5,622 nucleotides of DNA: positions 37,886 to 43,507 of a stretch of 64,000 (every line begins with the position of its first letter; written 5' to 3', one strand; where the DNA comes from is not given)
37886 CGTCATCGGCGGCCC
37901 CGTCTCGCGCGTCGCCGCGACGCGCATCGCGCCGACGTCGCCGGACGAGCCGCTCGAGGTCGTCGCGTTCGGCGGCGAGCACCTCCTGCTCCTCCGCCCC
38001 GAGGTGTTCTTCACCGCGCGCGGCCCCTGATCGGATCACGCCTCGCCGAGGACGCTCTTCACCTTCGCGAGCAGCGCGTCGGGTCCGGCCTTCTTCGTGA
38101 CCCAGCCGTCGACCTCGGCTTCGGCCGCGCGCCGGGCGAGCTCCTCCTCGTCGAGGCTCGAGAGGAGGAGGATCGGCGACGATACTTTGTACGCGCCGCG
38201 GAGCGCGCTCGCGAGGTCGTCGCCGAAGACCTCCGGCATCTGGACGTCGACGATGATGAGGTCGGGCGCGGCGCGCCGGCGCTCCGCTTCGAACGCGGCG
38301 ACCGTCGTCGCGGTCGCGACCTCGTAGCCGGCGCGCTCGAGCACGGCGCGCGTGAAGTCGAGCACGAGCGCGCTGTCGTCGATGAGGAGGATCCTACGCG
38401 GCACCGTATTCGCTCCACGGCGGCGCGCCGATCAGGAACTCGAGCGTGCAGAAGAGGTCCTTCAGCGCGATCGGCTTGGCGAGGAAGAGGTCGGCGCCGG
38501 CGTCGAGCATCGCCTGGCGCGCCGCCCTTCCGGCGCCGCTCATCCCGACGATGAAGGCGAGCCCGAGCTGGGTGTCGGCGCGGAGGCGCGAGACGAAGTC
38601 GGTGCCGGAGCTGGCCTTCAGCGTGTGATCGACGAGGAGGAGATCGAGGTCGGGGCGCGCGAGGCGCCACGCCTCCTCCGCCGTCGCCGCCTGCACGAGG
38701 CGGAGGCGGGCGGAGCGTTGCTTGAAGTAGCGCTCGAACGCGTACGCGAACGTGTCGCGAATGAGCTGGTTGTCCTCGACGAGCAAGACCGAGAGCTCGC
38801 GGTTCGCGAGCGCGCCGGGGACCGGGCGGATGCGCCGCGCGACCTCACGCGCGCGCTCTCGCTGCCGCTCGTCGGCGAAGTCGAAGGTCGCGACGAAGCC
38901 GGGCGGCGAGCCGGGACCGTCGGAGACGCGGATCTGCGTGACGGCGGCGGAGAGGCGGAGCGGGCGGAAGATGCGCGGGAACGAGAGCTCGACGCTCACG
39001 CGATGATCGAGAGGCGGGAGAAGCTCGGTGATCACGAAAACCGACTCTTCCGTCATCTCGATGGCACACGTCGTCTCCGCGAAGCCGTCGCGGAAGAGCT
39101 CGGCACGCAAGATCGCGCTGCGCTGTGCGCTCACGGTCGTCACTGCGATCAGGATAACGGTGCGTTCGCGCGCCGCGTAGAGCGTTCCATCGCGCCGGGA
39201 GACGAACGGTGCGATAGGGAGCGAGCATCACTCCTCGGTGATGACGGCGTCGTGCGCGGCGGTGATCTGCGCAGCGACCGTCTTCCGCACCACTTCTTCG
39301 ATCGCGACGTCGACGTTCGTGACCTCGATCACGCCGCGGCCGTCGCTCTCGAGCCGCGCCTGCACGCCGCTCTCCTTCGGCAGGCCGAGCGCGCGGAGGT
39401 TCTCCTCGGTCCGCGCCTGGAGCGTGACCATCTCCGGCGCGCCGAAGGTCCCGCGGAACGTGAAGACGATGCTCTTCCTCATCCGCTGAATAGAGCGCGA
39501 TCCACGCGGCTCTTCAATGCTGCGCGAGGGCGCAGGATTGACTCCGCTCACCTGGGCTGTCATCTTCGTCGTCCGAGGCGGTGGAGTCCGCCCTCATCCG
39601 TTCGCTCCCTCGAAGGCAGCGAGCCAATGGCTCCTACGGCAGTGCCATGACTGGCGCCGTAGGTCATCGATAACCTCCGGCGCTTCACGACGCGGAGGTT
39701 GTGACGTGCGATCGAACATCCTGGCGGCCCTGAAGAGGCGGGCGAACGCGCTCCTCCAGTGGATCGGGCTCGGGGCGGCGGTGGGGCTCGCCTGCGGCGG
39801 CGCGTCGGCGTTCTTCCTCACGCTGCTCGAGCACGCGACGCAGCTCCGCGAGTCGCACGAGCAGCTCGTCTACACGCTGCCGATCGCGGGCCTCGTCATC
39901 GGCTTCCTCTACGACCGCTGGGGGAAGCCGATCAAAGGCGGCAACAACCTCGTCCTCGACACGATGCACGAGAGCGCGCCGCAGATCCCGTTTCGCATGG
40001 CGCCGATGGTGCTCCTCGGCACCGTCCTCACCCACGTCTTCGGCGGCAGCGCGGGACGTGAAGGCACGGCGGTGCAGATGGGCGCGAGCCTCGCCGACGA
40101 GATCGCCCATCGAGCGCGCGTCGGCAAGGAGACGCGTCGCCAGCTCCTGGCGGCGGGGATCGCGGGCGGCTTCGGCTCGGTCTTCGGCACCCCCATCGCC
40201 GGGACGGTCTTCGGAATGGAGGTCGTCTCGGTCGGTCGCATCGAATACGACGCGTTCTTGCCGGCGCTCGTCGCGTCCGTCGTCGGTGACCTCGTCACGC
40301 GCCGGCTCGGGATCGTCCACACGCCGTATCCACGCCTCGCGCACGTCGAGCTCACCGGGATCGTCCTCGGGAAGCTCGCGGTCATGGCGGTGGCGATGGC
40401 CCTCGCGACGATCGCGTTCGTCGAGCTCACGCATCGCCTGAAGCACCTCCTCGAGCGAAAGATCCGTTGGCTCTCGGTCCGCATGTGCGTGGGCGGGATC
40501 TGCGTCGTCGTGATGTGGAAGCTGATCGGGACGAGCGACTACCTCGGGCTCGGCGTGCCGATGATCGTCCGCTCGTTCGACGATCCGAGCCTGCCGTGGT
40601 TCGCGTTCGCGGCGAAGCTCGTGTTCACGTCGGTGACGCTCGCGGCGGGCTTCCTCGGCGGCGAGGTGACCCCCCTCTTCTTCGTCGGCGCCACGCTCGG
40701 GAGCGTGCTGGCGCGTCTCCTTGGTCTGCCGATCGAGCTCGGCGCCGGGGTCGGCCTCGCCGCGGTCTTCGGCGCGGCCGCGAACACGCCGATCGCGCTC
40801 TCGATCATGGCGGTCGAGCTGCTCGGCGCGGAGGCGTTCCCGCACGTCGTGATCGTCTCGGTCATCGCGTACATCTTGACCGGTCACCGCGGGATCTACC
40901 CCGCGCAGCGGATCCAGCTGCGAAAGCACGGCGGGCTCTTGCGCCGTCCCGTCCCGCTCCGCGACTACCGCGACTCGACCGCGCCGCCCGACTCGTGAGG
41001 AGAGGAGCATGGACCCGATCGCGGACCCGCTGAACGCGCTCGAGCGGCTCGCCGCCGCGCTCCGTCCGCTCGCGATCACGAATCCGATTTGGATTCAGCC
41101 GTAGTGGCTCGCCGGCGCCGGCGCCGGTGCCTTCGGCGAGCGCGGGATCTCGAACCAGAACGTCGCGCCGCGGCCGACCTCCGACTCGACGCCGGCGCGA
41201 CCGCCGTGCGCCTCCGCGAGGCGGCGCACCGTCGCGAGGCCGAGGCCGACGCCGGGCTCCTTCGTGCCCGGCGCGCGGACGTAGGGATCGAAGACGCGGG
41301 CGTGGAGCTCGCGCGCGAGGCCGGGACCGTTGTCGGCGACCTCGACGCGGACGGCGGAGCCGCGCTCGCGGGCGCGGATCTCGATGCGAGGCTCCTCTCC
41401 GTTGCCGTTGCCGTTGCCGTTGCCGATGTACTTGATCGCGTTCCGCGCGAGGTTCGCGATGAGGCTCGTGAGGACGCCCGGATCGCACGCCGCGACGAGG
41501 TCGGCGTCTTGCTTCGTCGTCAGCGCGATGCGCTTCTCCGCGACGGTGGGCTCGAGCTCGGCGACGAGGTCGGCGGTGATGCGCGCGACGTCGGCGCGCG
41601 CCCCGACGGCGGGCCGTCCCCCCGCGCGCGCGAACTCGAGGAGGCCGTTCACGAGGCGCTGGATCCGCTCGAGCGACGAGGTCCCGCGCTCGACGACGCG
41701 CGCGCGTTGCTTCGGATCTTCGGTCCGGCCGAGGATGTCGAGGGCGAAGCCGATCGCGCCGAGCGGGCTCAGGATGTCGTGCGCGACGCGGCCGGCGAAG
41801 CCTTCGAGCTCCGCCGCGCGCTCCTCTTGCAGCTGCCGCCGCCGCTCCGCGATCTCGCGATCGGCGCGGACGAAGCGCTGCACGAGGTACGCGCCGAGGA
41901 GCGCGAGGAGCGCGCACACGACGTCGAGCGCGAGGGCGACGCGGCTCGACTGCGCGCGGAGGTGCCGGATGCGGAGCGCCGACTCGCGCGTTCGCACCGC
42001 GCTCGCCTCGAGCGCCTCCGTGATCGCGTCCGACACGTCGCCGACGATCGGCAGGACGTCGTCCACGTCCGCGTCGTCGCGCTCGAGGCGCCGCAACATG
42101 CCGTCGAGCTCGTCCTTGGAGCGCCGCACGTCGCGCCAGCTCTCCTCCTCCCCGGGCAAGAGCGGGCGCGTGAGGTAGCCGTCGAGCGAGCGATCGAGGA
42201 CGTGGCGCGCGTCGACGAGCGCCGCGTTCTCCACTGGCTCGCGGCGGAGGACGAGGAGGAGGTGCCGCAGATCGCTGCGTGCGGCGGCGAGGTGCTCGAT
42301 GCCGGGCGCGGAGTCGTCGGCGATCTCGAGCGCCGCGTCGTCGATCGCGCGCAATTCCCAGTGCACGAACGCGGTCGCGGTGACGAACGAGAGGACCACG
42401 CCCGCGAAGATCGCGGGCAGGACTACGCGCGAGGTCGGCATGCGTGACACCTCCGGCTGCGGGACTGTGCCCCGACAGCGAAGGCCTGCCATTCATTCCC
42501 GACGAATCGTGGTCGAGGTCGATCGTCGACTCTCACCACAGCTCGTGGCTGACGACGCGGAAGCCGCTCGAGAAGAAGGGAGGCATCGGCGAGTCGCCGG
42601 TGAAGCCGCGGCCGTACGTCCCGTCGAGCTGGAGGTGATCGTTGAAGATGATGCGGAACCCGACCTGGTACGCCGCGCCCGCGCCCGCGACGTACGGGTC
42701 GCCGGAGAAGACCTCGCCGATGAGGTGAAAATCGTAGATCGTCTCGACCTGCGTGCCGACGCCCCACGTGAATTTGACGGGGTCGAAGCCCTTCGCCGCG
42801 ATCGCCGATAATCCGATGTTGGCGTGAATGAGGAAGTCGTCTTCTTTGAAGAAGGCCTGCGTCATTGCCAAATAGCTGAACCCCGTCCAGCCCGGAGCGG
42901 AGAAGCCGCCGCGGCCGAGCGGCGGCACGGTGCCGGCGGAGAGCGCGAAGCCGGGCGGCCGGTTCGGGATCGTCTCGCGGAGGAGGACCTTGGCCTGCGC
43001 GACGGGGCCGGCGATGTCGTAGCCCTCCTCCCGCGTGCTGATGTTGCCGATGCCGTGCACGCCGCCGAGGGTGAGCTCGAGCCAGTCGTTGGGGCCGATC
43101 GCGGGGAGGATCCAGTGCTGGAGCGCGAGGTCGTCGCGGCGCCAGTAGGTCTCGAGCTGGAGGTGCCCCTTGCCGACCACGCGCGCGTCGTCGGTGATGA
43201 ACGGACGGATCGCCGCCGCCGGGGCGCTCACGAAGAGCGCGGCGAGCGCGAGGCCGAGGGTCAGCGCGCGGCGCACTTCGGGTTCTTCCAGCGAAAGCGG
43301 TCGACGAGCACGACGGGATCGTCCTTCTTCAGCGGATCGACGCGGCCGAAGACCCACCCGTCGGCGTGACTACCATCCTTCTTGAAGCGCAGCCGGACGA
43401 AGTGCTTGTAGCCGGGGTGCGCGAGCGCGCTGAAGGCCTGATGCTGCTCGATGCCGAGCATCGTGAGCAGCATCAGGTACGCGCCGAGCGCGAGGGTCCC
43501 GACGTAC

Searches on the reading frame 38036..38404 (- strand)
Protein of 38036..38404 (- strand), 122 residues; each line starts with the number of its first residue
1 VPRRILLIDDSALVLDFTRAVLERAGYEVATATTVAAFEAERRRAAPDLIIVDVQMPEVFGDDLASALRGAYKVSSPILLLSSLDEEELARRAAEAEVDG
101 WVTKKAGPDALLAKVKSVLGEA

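Call 7: search_protein_families(library=pfam, max_evalue=0.01, proteins=[window:38036-38404:-])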
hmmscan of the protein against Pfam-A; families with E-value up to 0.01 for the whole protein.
window:38036-38404:- (122 aa): 2 families
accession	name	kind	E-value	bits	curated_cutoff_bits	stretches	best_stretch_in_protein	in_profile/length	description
PF00072.30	Response_reg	-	4.6e-21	75.5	30.2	1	5-116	1-111/111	Response regulator receiver domain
PF01636.29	APH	-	0.0077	16.4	23.2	0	31-102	33-97/239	Phosphotransferase enzyme family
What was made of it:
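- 38036..38404 (-): CheY-like single-domain response regulator, convergent with CheAL (5 nt between the two stops). Pfam Response_reg E 5e-21 (call 7).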

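Call 74: search_protein_families(library=ncbifam, max_evalue=0.01, proteins=[window:38036-38404:-])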
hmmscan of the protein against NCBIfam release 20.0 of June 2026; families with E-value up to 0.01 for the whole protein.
window:38036-38404:- (122 aa): 88 families (the best 25 are shown)
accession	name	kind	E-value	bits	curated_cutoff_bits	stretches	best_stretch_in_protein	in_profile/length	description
TIGR02154.1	PhoB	equivalog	4.6e-14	52.3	296.2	1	1-119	1-120/226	phosphate regulon transcriptional regulator PhoB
NF041733.1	resp_reg_CseB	equivalog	5.6e-14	52.1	350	1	4-119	2-115/228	two-component system response regulator CseB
NF045717.1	DVU0259_DivK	exception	8.5e-14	51.7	160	1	1-120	1-117/117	DVU0259 family response regulator domain-containing protein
NF000402.1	vanR-B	exception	6.1e-13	48.7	480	1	2-119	2-117/219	vancomycin resistance response regulator transcription factor VanR-B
NF045944.1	ResRegRpaBCyano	equivalog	2.2e-11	43.6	330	1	6-119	1-112/229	response regulator transcription factor RpaB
NF007419.0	PRK09958.1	equivalog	3.6e-11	43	251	1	6-116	4-114/204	acid-sensing system DNA-binding response regulator EvgA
NF007546.0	PRK10161.1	equivalog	7e-11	42.1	471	1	1-119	1-120/229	phosphate response regulator transcription factor PhoB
NF052445.1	RespRegMctR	equivalog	9.2e-11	41.5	300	1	4-119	3-119/205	two-component system response regulator MctR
NF053854.1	RespRegPhoBBctds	equivalog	1.7e-10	40.7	270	1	5-119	1-115/225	two-component system response regulator PhoB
NF040689.1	MtrAB_MtrA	equivalog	1.9e-10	40.5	300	1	5-119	1-113/219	MtrAB system response regulator MtrA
NF007005.1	PRK09468.1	equivalog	2.4e-10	40.3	331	1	3-119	4-119/237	osmolarity response regulator transcription factor OmpR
NF007820.0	PRK10529.1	equivalog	2.5e-10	40.2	325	1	4-119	3-116/225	two-component system response regulator KdpE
NF040534.1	resp_reg_YycF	equivalog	3.3e-10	39.6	340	1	3-119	1-115/231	response regulator YycF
NF047793.1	ResRegPgtA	equivalog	6e-10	38.5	650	1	4-119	7-121/414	two-component system response regulator PgtA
NF008296.0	PRK11083.1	equivalog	6.1e-10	38.9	273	1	3-119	4-118/228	two-component system response regulator CreB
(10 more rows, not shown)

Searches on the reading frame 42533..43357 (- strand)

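Call 9: search_protein_families(library=pfam, max_evalue=0.01, proteins=[window:42533-43357:-])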
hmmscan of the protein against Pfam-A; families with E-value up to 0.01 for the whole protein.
window:42533-43357:- (274 aa): 1 family
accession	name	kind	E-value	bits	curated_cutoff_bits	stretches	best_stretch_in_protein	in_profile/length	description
PF13557.12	Phenol_MetA_deg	-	0.00023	21.7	22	1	51-256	3-229/242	Putative MetA-pathway of phenol degradation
